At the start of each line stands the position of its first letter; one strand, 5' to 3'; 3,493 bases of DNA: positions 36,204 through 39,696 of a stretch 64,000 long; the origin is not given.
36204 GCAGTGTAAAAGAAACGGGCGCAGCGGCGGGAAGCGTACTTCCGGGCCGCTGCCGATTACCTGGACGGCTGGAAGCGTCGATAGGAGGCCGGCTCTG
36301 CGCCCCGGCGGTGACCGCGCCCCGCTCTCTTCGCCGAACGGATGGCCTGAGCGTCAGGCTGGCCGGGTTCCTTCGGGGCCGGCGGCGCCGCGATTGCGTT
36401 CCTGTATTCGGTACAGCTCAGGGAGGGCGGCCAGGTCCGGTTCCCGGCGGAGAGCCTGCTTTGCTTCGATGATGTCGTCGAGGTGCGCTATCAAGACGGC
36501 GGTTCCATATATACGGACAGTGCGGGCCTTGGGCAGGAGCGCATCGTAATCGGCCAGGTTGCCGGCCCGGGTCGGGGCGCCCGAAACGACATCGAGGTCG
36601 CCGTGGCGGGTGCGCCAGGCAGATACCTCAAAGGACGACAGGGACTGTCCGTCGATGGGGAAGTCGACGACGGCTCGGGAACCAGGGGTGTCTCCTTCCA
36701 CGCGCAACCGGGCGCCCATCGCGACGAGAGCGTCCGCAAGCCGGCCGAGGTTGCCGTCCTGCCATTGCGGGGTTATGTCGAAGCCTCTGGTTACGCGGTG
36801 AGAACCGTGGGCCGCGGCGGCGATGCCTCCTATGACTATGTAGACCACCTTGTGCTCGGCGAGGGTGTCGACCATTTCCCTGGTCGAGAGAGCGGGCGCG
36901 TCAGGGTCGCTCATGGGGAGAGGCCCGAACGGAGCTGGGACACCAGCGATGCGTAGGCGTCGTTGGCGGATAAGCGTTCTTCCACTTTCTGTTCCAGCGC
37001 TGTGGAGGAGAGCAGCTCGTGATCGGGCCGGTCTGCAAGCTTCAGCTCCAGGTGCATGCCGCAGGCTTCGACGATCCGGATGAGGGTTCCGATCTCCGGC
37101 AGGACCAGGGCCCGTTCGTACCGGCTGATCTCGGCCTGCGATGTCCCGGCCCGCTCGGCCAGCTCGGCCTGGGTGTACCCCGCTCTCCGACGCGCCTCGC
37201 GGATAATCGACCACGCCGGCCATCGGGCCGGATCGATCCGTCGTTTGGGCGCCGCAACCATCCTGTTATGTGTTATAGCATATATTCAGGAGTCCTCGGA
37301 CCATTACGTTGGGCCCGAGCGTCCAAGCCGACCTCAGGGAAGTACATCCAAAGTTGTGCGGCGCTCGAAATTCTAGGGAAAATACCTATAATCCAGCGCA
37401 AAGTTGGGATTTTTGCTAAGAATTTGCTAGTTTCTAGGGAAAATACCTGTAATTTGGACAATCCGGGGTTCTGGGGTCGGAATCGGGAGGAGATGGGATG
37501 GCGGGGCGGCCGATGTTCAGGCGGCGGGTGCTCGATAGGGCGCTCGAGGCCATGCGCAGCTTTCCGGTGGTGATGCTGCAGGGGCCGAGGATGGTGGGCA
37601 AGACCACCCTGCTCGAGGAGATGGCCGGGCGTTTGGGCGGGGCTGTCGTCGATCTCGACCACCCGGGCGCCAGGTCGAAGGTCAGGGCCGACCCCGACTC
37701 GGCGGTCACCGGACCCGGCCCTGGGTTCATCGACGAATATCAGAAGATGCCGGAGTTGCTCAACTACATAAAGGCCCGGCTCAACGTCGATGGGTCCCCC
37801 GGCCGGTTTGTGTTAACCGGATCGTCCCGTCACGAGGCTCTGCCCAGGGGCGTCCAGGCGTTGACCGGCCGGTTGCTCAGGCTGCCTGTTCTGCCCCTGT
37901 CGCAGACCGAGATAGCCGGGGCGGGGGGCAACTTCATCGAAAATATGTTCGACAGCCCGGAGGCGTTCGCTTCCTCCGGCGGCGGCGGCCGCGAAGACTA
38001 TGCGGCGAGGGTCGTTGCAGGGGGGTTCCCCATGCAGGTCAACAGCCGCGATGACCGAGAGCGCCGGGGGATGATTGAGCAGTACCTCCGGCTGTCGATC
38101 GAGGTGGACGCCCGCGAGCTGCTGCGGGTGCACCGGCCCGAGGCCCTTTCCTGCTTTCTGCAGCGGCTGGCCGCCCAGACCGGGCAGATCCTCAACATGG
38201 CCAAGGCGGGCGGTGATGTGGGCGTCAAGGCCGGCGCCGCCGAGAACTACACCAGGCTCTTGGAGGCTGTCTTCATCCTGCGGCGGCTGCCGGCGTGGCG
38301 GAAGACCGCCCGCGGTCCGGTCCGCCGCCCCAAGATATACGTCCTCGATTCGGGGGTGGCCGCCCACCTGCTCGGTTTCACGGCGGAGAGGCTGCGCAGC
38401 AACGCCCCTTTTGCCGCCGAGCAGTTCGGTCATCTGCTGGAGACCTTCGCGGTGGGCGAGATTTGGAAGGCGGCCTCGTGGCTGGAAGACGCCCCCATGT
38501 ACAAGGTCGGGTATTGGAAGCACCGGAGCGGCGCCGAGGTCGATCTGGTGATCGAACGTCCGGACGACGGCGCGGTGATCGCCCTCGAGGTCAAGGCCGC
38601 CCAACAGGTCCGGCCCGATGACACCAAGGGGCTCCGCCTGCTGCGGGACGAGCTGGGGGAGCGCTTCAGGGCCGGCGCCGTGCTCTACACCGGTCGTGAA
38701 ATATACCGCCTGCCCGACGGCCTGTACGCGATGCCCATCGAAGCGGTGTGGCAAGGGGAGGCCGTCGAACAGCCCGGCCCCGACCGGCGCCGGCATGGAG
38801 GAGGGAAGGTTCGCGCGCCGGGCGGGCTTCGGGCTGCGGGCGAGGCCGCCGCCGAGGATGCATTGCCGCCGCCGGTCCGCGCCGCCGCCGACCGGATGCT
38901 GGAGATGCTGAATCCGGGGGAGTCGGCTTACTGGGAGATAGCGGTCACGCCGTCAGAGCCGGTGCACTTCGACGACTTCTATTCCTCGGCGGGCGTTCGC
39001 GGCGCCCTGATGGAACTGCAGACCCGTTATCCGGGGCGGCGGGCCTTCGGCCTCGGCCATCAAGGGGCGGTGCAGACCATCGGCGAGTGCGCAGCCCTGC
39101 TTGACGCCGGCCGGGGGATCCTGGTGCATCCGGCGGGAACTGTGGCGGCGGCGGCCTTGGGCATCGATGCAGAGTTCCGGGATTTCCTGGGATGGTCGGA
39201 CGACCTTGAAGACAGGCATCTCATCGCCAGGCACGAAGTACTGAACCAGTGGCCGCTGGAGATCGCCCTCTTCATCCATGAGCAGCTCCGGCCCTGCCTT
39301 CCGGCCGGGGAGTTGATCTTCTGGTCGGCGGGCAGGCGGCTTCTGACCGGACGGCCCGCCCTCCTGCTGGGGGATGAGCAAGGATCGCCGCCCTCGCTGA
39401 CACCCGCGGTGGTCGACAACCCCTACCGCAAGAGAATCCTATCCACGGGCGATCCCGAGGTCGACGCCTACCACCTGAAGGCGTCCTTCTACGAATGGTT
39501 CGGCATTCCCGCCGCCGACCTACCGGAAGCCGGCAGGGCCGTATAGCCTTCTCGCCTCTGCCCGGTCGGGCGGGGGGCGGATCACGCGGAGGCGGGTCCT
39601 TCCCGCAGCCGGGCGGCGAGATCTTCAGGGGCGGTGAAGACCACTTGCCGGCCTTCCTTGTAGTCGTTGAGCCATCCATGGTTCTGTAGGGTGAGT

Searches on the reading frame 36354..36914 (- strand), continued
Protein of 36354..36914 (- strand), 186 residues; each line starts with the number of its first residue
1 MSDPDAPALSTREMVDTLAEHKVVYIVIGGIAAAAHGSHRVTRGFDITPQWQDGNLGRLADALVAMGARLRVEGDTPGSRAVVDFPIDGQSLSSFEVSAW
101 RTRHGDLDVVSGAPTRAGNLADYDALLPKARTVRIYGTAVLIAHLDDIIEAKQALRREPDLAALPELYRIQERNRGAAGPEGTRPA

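Call 75: search_protein_families(library=pfam, alignment_id=A1, max_evalue=0.1)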
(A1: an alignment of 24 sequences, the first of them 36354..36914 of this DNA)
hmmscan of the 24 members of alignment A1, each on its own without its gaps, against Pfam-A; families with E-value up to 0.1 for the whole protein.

A. member 1, window:36354-36914:- (186 aa): 0 families

B. families by the number of members that match (of 24 scanned): 6 families
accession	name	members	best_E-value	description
PF19502.5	DUF6036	16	2.2e-06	Nucleotidyltransferase of unknown function (DUF6036)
PF09970.15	DUF2204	14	3.7e-07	Nucleotidyl transferase of unknown function (DUF2204)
PF08843.17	AbiEii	5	0.0021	Nucleotidyl transferase AbiEii toxin, Type IV TA system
PF10706.15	Aminoglyc_resit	3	0.011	Aminoglycoside-2''-adenylyltransferase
PF20242.3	Emfourin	2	0.021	Emfourin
PF24212.1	DUF7433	1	0.1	Family of unknown function (DUF7433)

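Call 101: search_protein_families(library=pfam, proteins=[L006:3867-4043:+, L008:1-345:+, L006:4663-5223:+, L006:5220-5423:+], max_evalue=0.05)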
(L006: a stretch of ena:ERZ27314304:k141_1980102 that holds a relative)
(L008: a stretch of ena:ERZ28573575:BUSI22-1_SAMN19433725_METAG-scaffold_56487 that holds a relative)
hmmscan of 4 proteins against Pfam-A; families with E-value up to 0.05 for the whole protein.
L006:3867-4043:+ (58 aa): 1 family
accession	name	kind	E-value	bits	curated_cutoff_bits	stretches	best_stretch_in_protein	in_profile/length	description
PF17840.6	Tugs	-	0.036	14.6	27.7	1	20-39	16-35/47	Tethering Ubl4a to BAGS domain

L008:1-345:+ (114 aa): 0 families

L006:4663-5223:+ (186 aa): 0 families

L006:5220-5423:+ (67 aa): 0 families

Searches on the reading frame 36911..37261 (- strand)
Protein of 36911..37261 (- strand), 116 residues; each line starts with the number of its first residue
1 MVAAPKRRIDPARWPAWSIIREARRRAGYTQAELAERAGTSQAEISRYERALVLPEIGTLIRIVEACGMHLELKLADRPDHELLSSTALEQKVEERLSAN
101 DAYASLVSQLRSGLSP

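Call 3: search_protein_families(library=pfam, proteins=[window:36911-37261:-], max_evalue=0.01)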
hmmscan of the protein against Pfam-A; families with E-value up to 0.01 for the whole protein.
window:36911-37261:- (116 aa): 7 families
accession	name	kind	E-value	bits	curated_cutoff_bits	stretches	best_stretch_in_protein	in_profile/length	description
PF01381.28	HTH_3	-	8e-14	51.9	23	1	20-72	1-53/55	Helix-turn-helix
PF13560.12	HTH_31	-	1.5e-12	48.1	27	1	21-72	7-59/64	Helix-turn-helix domain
PF12844.13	HTH_19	-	2.9e-06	27.5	30.2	1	20-68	4-52/64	Helix-turn-helix domain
PF13744.12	HTH_37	-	5.4e-05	23.4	27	1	15-74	18-78/80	Helix-turn-helix domain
PF11268.13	DUF3071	-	0.0013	19.3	26.9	1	23-101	63-131/168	Protein of unknown function (DUF3071)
PF13412.12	HTH_24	-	0.0045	17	21.9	1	19-48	8-37/48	Winged helix-turn-helix DNA-binding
PF22495.2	HTH_92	-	0.0095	15.7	27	0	21-56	1-36/45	RsaL-like HTH domain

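Call 5: search_protein_families(library=ncbifam, proteins=[window:36911-37261:-], max_evalue=0.1)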
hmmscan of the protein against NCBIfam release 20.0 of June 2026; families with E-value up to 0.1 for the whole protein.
window:36911-37261:- (116 aa): 19 families
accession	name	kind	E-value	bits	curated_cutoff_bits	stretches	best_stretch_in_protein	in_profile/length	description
TIGR03070.1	couple_hipB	subfamily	3.3e-08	33.4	71.65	1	19-71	6-58/58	type II toxin-antitoxin system Y4mF family antitoxin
NF041951.1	phage_RstR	subfamily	5.9e-08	32.9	80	1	20-90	7-77/108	RstR family transcriptional repressor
TIGR03830.1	CxxCG_CxxCG_HTH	subfamily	5.4e-06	26.2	61.8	1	20-56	70-106/127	type II TA system antitoxin MqsA family protein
NF007271.0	PRK09726.1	equivalog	9.9e-06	25.5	79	1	23-74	20-71/88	type II toxin-antitoxin system antitoxin HipB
TIGR00270.2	TIGR00270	equivalog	1.5e-05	24.9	110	1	19-82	79-138/159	multiprotein bridging factor aMBF1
NF047948.1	male_kill_WMK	equivalog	1.5e-05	24.6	300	1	20-75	167-222/300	WO male-killing family protein Wmk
NF007408.0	PRK09943.1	equivalog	6.7e-05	22.5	211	1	20-73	12-65/185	HTH-type transcriptional regulator PuuR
NF046032.1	TransRegSlrRBacil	equivalog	0.00044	20.4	250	1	19-83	5-66/149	HTH-type transcriptional regulator SlrR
NF003162.0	PRK04140.1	equivalog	0.0015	17.6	263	1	19-72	130-183/317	transcriptional regulator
NF007257.0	PRK09706.1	subfamily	0.0055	16.5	101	1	20-64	10-54/135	transcriptional repressor DicA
TIGR02850.1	spore_sigG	equivalog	0.0087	15.5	457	1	20-52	214-246/254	RNA polymerase sporulation sigma factor SigG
NF006071.0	PRK08215.1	equivalog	0.01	15.5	372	1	22-52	219-249/258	RNA polymerase sporulation sigma factor SigG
NF003055.0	PRK03975.1-2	equivalog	0.018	14.8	122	1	25-50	21-46/140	putative transcriptional regulator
NF006328.0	PRK08558.1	equivalog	0.03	13.9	184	1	28-73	23-68/238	adenine phosphoribosyltransferase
TIGR02980.1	SigBFG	subfamily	0.039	13.6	234.35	1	28-51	194-217/227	SigB/SigF/SigG family RNA polymerase sigma factor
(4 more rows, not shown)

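Call 6: search_protein_families(library=padloc, proteins=[window:36911-37261:-], max_evalue=0.1)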
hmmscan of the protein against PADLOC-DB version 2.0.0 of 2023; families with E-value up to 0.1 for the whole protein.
window:36911-37261:- (116 aa): 17 families
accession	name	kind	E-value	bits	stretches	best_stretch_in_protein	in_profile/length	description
PDLC03949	RmrA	-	3e-07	27.6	1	20-93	7-78/363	-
PDLC02926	HTH_VI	-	1.1e-06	26.9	1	19-72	5-58/92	-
PDLC04142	capH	-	1.4e-06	27.3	1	20-102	11-88/103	capH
PDLC03947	RmrA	-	3.9e-06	23.9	1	20-72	16-68/383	-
PDLC03952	RmrA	-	4.6e-06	23.7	1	19-68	26-75/395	-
PDLC03944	RmrA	-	1.3e-05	22.5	1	20-66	11-57/384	-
PDLC04133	mad1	-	1.4e-05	23.3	1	28-57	5-34/60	mads_1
PDLC03955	RmrA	-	2.4e-05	21.7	1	22-83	27-87/371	-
PDLC03946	RmrA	-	8.2e-05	19.5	1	21-106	8-91/357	-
PDLC03954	RmrA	-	8.6e-05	19.6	1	20-73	15-68/380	-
PDLC03951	RmrA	-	9.2e-05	19.6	1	21-73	14-66/400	-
PDLC04762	PDC-M64C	-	0.0011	17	1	22-68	34-80/97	-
PDLC04760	PDC-M64C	-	0.0029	16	1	20-71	31-82/93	-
PDLC03953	RmrA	-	0.01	13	1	20-74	10-64/373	-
PDLC03956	RmrA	-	0.016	12.3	1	20-72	16-66/399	-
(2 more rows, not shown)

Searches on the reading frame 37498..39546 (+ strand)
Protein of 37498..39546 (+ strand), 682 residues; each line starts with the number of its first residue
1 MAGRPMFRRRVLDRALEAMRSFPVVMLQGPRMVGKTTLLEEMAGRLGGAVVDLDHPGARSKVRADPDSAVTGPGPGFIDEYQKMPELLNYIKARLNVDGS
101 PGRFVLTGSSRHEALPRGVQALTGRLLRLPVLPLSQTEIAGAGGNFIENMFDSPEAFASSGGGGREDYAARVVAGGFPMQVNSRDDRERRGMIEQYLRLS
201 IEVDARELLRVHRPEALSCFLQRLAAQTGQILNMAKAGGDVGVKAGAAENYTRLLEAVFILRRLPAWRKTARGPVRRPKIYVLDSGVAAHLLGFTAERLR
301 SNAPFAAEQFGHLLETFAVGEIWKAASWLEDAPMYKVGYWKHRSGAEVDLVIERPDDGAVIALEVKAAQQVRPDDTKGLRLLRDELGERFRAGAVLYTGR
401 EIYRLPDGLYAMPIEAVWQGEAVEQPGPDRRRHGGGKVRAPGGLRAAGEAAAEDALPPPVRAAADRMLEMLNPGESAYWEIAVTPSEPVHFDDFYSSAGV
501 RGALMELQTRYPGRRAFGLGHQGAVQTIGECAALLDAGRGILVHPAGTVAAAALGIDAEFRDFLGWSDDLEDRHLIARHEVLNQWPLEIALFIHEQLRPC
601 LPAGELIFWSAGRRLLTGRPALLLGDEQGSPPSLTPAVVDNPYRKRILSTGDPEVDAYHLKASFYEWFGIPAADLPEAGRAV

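Call 3: search_protein_families(library=pfam, proteins=[window:37498-39546:+], max_evalue=0.01)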
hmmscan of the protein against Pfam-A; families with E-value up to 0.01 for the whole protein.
window:37498-39546:+ (682 aa): 2 families
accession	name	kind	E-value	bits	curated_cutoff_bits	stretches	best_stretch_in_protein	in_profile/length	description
PF13635.12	DUF4143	-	1.7e-32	112.8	28.1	1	203-367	2-159/160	Domain of unknown function (DUF4143)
PF13173.12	AAA_14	-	3.5e-17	63.1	27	1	23-139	3-128/129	AAA domain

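Call 5: search_protein_families(library=ncbifam, proteins=[window:37498-39546:+], max_evalue=0.1)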
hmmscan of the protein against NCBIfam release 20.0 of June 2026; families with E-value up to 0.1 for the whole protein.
window:37498-39546:+ (682 aa): 2 families
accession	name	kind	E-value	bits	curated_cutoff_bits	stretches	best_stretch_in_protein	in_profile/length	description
TIGR03167.1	tRNA_sel_U_synt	equivalog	0.0091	15.4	219.75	1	7-55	112-159/311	tRNA 2-selenouridine(34) synthase MnmH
NF008750.0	PRK11784.1-2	equivalog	0.036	13.2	241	1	6-54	124-170/346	tRNA 2-selenouridine(34) synthase MnmH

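Call 6: search_protein_families(library=padloc, proteins=[window:37498-39546:+], max_evalue=0.1)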
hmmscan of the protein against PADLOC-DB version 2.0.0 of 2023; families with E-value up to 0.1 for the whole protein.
window:37498-39546:+ (682 aa): 8 families
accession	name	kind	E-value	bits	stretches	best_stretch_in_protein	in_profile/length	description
PDLC04790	PDC-S01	-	1.9e-127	423.5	1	5-419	10-419/422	-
PDLC04789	PDC-S01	-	1.7e-34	117.4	1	6-370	1-343/375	-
PDLC04791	PDC-S01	-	5.4e-17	59.6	2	172-384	162-365/395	-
PDLC04787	PDC-S01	-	1.1e-16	58.7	1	77-385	97-378/412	-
PDLC04786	PDC-S01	-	5.6e-12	43.1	1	278-373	306-392/439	-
PDLC04788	PDC-S01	-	1.1e-09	35.8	1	77-370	89-385/448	-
PDLC04792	PDC-S01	-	7.7e-06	22.8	1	334-372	352-389/452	-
PDLC04140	mad8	-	0.02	12.4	1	23-49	28-54/314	mads_8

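Call 42: find_related_loci(query=window:37498-39543:+, collection=genome_contigs, flank=10000)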
Query window:37498-39543:+ (682 aa) in genome_contigs; peptide patterns used: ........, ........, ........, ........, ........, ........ (x = any residue, [..] = any of these).
28 stretches matched a pattern; 3 encode a relative of the query (tblastn E <= 1e-3); 3 distinct loci.
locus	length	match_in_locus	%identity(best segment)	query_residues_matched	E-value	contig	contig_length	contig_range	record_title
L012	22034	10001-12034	69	1-680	0e+0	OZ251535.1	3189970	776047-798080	MAG: Candidatus Spongiisociaceae bacterium isolate 634b0852-1bd7-43e5-9878-17fb53bb1bc5 genome assembly, chromosome: 1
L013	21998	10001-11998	53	6-680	0e+0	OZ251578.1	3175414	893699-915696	MAG: Candidatus Spongiisociaceae bacterium isolate e66f1d62-28d5-4ec1-b84d-980f6b68271e genome assembly, chromosome: 1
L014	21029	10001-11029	23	7-385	3e-15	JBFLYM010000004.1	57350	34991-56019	MAG: Candidatus Micrarchaeota archaeon isolate MAG085 MAG085_4, whole genome shotgun sequence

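Call 71: search_protein_families(library=pfam, proteins=[L012:11717-13033:-, L012:12683-13345:+, L012:13429-14013:+, L012:14214-15200:-, L012:12127-12528:-, L012:12340-12744:+, L012:13923-14246:+], max_evalue=0.001)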
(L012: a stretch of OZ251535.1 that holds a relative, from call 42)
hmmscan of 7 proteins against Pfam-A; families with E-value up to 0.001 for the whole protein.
L012:11717-13033:- (438 aa): 0 families

L012:12683-13345:+ (220 aa): 0 families

L012:13429-14013:+ (194 aa): 0 families

L012:14214-15200:- (328 aa): 1 family
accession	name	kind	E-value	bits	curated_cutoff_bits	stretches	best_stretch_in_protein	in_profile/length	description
PF08797.16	HIRAN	-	0.0002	21.6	24.7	1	237-265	27-56/96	HIRAN domain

L012:12127-12528:- (133 aa): 2 families
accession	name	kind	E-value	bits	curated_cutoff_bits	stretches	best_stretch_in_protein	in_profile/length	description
PF01609.27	DDE_Tnp_1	-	3e-07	30.8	23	1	12-110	68-199/200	Transposase DDE domain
PF13612.12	DDE_Tnp_1_3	-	0.00046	20.6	27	1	27-87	84-147/155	Transposase DDE domain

L012:12340-12744:+ (134 aa): 0 families

L012:13923-14246:+ (107 aa): 0 families

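Call 81: list_cluster_members(proteins=[window:37498-39543:+, P0001, window:36914-37261:-, P0055, P0056, P0059])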
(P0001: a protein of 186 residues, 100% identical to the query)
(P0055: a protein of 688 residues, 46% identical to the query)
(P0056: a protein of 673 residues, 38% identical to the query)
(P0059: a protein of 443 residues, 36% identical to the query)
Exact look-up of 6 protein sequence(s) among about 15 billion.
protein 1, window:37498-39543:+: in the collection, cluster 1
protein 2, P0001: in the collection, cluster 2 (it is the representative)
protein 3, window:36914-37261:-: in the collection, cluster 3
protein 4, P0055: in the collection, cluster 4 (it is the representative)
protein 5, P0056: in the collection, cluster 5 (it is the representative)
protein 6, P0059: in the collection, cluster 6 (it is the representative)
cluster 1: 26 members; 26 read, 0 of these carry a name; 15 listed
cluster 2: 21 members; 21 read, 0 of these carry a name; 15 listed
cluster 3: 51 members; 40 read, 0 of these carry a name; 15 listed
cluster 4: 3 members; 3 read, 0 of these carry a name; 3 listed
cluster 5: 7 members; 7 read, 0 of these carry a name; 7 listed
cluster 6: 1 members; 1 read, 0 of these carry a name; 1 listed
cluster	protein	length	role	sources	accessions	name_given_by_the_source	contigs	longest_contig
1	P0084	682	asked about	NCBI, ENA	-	-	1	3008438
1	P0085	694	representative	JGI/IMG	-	-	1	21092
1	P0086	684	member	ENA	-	-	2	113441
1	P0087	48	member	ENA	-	-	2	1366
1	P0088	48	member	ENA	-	-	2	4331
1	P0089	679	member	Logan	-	-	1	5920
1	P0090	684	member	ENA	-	-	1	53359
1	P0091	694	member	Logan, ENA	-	-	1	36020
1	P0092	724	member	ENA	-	-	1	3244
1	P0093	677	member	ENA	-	-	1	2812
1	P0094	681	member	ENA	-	-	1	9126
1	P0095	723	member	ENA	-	-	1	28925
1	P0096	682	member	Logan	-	-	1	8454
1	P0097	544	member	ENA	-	-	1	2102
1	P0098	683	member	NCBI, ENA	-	-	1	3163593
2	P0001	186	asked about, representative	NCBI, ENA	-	-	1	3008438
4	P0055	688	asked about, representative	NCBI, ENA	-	-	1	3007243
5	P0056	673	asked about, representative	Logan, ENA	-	-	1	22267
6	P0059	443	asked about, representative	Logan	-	-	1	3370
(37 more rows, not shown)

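Call 101: search_protein_families(library=pfam, proteins=[L012:14214-15200:-], max_evalue=0.05)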
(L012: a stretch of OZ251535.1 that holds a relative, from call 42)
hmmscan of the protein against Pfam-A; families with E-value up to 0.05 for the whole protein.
L012:14214-15200:- (328 aa): 1 family
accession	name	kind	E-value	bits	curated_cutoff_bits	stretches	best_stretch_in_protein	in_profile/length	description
PF08797.16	HIRAN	-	0.0002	21.6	24.7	1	237-265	27-56/96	HIRAN domain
